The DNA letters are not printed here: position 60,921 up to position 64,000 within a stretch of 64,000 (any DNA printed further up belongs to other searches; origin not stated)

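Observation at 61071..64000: Giant soluble KAP-family P-loop NTPase with ~600-aa uncharacterised C-terminal region at the window edge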

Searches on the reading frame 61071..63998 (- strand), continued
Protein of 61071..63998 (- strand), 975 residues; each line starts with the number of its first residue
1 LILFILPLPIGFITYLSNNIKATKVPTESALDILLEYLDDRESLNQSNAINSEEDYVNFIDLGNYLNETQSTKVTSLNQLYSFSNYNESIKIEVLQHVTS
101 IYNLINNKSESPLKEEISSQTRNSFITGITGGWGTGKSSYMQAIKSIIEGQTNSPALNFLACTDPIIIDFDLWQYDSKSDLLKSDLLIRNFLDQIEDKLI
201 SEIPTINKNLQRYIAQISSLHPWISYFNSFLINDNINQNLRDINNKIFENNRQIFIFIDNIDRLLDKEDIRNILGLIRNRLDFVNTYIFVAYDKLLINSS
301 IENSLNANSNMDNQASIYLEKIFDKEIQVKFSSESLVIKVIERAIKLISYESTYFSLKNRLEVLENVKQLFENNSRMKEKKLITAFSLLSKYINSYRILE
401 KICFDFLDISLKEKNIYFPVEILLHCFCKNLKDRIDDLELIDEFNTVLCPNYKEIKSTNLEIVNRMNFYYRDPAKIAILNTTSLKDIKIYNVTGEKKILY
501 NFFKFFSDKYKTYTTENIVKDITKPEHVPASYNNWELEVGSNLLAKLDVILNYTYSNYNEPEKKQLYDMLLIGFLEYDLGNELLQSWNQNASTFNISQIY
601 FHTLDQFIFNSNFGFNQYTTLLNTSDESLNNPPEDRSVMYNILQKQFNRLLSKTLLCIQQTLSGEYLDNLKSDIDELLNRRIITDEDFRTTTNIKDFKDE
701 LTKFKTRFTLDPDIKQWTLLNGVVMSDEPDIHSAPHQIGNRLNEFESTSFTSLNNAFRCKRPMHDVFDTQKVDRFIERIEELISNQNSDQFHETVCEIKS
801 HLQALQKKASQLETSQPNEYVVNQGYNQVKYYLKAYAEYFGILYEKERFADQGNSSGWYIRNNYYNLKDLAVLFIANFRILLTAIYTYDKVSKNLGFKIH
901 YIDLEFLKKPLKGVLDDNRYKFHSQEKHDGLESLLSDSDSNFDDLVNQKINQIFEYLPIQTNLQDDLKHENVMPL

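Call 67: search_protein_families(library=phrogs, proteins=[P0001, P0002], max_evalue=0.01)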
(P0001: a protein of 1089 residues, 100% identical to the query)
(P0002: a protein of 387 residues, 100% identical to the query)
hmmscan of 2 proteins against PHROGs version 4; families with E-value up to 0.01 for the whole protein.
P0001 (1089 aa): 0 families

P0002 (387 aa): 2 families
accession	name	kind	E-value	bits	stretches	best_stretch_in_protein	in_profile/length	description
phrog_6841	-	unknown function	8e-07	29.2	1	4-293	20-293/470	-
phrog_296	-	integration and excision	0.0013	18.5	1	131-297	359-519/626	DNA transposition protein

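Call 70: find_encoding_contigs(protein=P0276, flank=6000, max_places=2)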
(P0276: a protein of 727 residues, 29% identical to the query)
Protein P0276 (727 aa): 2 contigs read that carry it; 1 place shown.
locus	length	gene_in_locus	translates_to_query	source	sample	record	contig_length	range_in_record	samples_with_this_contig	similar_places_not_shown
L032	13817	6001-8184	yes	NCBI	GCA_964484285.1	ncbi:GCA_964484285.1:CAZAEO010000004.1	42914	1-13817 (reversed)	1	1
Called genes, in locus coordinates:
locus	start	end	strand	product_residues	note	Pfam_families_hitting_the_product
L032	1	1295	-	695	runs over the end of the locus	PF02092:tRNA_synt_2f, PF05746:DALR_1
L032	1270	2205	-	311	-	PF02091:tRNA-synt_2e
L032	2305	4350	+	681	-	PF19310:TOP_N, PF01432:Peptidase_M3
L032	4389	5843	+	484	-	PF07690:MFS_1, PF00854:PTR2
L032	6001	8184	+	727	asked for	PF07693:KAP_NTPase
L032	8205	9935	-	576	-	PF08479:POTRA_2, PF03865:ShlB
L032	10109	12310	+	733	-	PF05226:CHASE2, PF00211:Guanylate_cyc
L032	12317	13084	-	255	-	PF04773:FecR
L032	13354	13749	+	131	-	PF01609:DDE_Tnp_1 (weak)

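Call 72: predict_structure(alignment_id=A3)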
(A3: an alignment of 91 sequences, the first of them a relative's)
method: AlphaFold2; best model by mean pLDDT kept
length: 865 residues; sequences in the alignment: 91
mean_pLDDT: 90.3   pTM: 0.80
mean pLDDT of the five models: 90.3, 89.4, 88.8, 87.9, 87.7
residues with pLDDT >= 90: 661; 70-90: 133; 50-70: 66; < 50: 5
segments of 3 or more residues with pLDDT < 50: 13-16
pLDDT, mean of each block of 10 residues (from residue 1): 67 55 86 94 95 93 95 97 92 92 96 94 95 96 89 66 83 66 95 95 96 94 94 95 95 94 91 87 64 69 93 95 96 95 94 97 88 92 94 94 94 91 82 92 95 91 95 96 94 84 96 97 96 93 64 92 92 94 97 97 93 91 97 91 82 88 85 94 96 96 90 92 97 96 95 72 81 97 96 92 95 96 93 97 92 94 56
secondary structure, 60 per line:
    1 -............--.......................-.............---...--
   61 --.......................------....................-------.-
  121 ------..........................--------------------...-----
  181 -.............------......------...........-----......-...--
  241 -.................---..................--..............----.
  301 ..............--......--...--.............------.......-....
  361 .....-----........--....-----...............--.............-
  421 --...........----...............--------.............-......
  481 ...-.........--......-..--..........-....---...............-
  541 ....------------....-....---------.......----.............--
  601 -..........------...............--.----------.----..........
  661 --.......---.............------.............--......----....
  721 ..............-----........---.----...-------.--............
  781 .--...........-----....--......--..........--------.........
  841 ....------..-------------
elements in order (helices of 4 or more, strands of 3 or more residues): H2-13 H16-38 H40-52 H63-85 H92-111 H128-152 H182-194 E201-206 H213-223 E229-234 H242-258 H262-279 H282-295 H300-314 E317-322 H330-342 E349-355 H357-365 H371-378 E381-384 H390-404 H407-419 H423-433 H438-452 H461-473 H475-483 E488-493 E496-501 H509-516 H518-521 H525-539 H541-544 H557-560 H562-565 H575-581 H586-598 H602-611 H618-632 H651-660 H663-669 H673-685 H692-704 H707-712 H717-734 H740-747 H769-781 H784-791 E792-794 E800-803 H806-811 H814-823 H832-844

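Call 75: fold_search(model_id=the predicted structure, library=pdb)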
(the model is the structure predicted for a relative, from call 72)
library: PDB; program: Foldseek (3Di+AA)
matches with E <= 10: 1082; with E <= 0.001: 50
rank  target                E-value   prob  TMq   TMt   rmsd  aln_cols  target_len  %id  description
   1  8hr8_F                1.7e-06  1.00  0.30  0.31  15.2       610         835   12  Structure of heptameric RdrA ring (released 2023-02-01)
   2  1w5t_A                2.3e-06  1.00  0.17  0.33  14.8       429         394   11  Structure of the Aeropyrum Pernix ORC2 protein (ADPNP-ADP complexes) (released 2004-10-05)
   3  2qby_A                7.2e-06  1.00  0.22  0.44  11.1       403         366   13  Crystal structure of a heterodimer of Cdc6/Orc1 initiators bound to origin DNA (from S. solfataricus) (released 2007-09-11)
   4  8hr8_G                7.5e-06  1.00  0.28  0.29  14.1       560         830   14  Structure of heptameric RdrA ring (released 2023-02-01)
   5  8hr8_E                8.9e-06  1.00  0.26  0.27   8.6       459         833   14  Structure of heptameric RdrA ring (released 2023-02-01)
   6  8hr8_C                1.2e-05  1.00  0.28  0.29   7.9       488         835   14  Structure of heptameric RdrA ring (released 2023-02-01)
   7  1w5t_C                1.5e-05  1.00  0.20  0.38  15.0       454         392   11  Structure of the Aeropyrum Pernix ORC2 protein (ADPNP-ADP complexes) (released 2004-10-05)
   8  7tjj_D                2.0e-05  1.00  0.18  0.33  14.6       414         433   14  S. cerevisiae ORC bound to 84 bp ARS1 DNA and Cdc6 (state 1) with docked Orc6 N-terminal domain (released 2022-10-05)
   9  7tjh_D                2.6e-05  1.00  0.19  0.34  14.6       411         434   16  S. cerevisiae ORC bound to 84 bp ARS1 DNA and Cdc6 (state 1) with flexible Orc6 N-terminal domain (released 2022-10-05)
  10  7tji_D                2.8e-05  1.00  0.18  0.33  15.4       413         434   14  S. cerevisiae ORC bound to 84 bp ARS1 DNA and Cdc6 (state 2) with flexible Orc6 N-terminal domain (released 2022-10-05)
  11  8hra_C                3.0e-05  1.00  0.25  0.25   8.7       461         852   14  Structure of heptameric RdrA ring in RNA-loading state (released 2023-02-01)
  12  1w5s_B                3.2e-05  1.00  0.20  0.37  14.1       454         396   11  Structure of the Aeropyrum Pernix ORC2 protein (ADP form) (released 2004-10-05)
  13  8hr8_H                4.0e-05  1.00  0.27  0.28  15.7       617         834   14  Structure of heptameric RdrA ring (released 2023-02-01)
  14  2qby_B                5.0e-05  1.00  0.19  0.40  14.9       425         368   13  Crystal structure of a heterodimer of Cdc6/Orc1 initiators bound to origin DNA (from S. solfataricus) (released 2007-09-11)
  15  9ria_C                6.9e-05  1.00  0.18  0.19  20.4       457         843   12  Cryo-EM structure of tomato NRC3-AVRcap1b complex (released 2025-07-23)
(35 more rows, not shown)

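Call 80: fold_search(model_id=the predicted structure, library=viral)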
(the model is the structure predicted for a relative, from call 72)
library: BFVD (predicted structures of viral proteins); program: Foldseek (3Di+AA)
matches with E <= 10: 647; with E <= 0.001: 19
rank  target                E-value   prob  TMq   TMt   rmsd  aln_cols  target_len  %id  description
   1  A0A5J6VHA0            3.2e-07  1.00  0.17  0.33  18.9       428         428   16  KAP family P-loop domain protein [Megaviridae environmental sample]
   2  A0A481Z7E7            3.5e-05  1.00  0.19  0.38  26.3       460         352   11  ATPase domain protein [Pithovirus LCPAC104]
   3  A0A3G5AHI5            5.1e-05  1.00  0.18  0.26  19.8       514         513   12  Uncharacterized protein [Sylvanvirus sp.]
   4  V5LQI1                1.3e-04  1.00  0.17  0.36  17.2       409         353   14  (no name in the UniProt tables at hand)
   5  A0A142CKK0            1.3e-04  1.00  0.16  0.15  24.9       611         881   10  (no name in the UniProt tables at hand)
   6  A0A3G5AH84            1.5e-04  1.00  0.18  0.27  14.3       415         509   14  Uncharacterized protein [Sylvanvirus sp.]
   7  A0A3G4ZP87            2.7e-04  1.00  0.17  0.25  22.1       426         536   12  AAA family ATPase [Terrestrivirus sp.]
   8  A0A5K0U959            5.1e-04  1.00  0.20  0.30  18.3       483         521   12  ATP-dependent metallopeptidase FtsH/Yme1/Tma family protein [Yasminevirus sp. GU-2018]
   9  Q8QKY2                5.3e-04  1.00  0.20  0.42  11.2       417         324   12  EsV-1-87 [Ectocarpus siliculosus virus 1 (isolate New Zealand/Kaikoura/1988)]
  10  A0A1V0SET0            6.9e-04  1.00  0.15  0.29  20.3       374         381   10  AAA family ATPase [Hokovirus HKV1]
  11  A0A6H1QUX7            7.6e-04  1.00  0.19  0.34  14.5       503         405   12  ATPase family protein [Ostreococcus mediterraneus virus 2]
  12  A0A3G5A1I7            7.9e-04  1.00  0.17  0.29  26.4       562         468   13  Replication factor C large subunit [Gaeavirus sp.]
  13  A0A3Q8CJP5            8.3e-04  1.00  0.17  0.35   6.3       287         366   11  ATPase AAA-type core domain-containing protein [Lactobacillus phage Lpa804]
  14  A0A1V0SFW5            8.3e-04  1.00  0.18  0.29  16.4       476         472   13  Replication factor C small subunit [Hokovirus HKV1]
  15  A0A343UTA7            8.6e-04  1.00  0.18  0.41  10.9       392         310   12  (no name in the UniProt tables at hand)
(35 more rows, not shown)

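Call 86: find_related_loci(query=A3, collection=metagenome_contigs, flank=6000)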
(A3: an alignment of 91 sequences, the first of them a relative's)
Query A3 (865 aa) in metagenome_contigs; peptide patterns used: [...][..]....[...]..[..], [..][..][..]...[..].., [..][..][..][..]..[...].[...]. (x = any residue, [..] = any of these).
600 stretches matched a pattern (row limit reached: there are more); 415 encode a relative of the query (tblastn E <= 1e-3); the best 80 are kept; 80 distinct loci.
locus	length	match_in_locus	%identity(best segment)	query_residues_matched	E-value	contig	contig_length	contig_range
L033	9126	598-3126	35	24-860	7e-147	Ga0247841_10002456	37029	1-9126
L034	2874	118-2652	36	28-863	3e-147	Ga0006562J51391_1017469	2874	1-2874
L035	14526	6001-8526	35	24-860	9e-135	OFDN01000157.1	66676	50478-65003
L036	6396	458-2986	33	22-860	1e-131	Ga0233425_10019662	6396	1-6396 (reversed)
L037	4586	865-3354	29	31-855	2e-81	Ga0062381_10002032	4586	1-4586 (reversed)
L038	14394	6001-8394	27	46-856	7e-78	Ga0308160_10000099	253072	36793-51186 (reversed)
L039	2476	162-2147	30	32-657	8e-77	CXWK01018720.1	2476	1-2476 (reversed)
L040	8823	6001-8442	28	51-855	3e-73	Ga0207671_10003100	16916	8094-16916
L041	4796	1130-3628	28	24-862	9e-73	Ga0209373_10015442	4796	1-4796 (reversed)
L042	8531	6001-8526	28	3-862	8e-72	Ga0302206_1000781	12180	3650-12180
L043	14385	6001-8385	28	46-856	2e-69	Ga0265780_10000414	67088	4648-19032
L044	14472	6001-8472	27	24-838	4e-65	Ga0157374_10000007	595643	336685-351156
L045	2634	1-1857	30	46-633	4e-61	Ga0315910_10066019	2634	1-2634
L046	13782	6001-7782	31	49-632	4e-60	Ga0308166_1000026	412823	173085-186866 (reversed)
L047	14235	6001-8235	27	22-739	6e-57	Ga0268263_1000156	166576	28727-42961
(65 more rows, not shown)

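Call 91: search_protein_families(library=pfam, alignment_id=A4, max_evalue=0.00001)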
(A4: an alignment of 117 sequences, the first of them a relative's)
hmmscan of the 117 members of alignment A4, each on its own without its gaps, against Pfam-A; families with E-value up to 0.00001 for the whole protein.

A. member 1, L033:3086-3535:+ (150 aa): 0 families

B. families by the number of members that match (of 117 scanned): 79 families (the first 25 are shown)
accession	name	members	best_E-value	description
PF01957.25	NfeD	4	1.2e-14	NfeD-like C-terminal, partner-binding domain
PF00270.35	DEAD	3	4.6e-53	DEAD/DEAH box helicase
PF01420.25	Methylase_S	3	7.8e-38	Type I restriction modification DNA specificity domain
PF00271.37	Helicase_C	3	1.3e-36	Helicase conserved C-terminal domain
PF04851.21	ResIII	3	6.2e-23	Type III restriction enzyme, res subunit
PF02384.22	N6_Mtase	2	1.5e-95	N-6 DNA Methylase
PF01555.25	N6_N4_Mtase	2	2e-64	DNA methylase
PF02391.22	MoaE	2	3.9e-29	MoaE protein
PF12161.14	HsdM_N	2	7.7e-20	HsdM N-terminal domain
PF13304.12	AAA_21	2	7.7e-17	AAA domain, putative AbiEii toxin, Type IV TA system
PF13676.11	TIR_2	2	1.6e-15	TIR domain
PF08357.16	SEFIR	2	1.9e-14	SEFIR domain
PF18766.7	SWI2_SNF2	2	2.2e-08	SWI2/SNF2 ATPase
PF13337.12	BrxL_ATPase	1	6.9e-129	Lon-like protease BrxL-like, ATPase domain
PF03577.20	Peptidase_C69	1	5.2e-104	Peptidase family C69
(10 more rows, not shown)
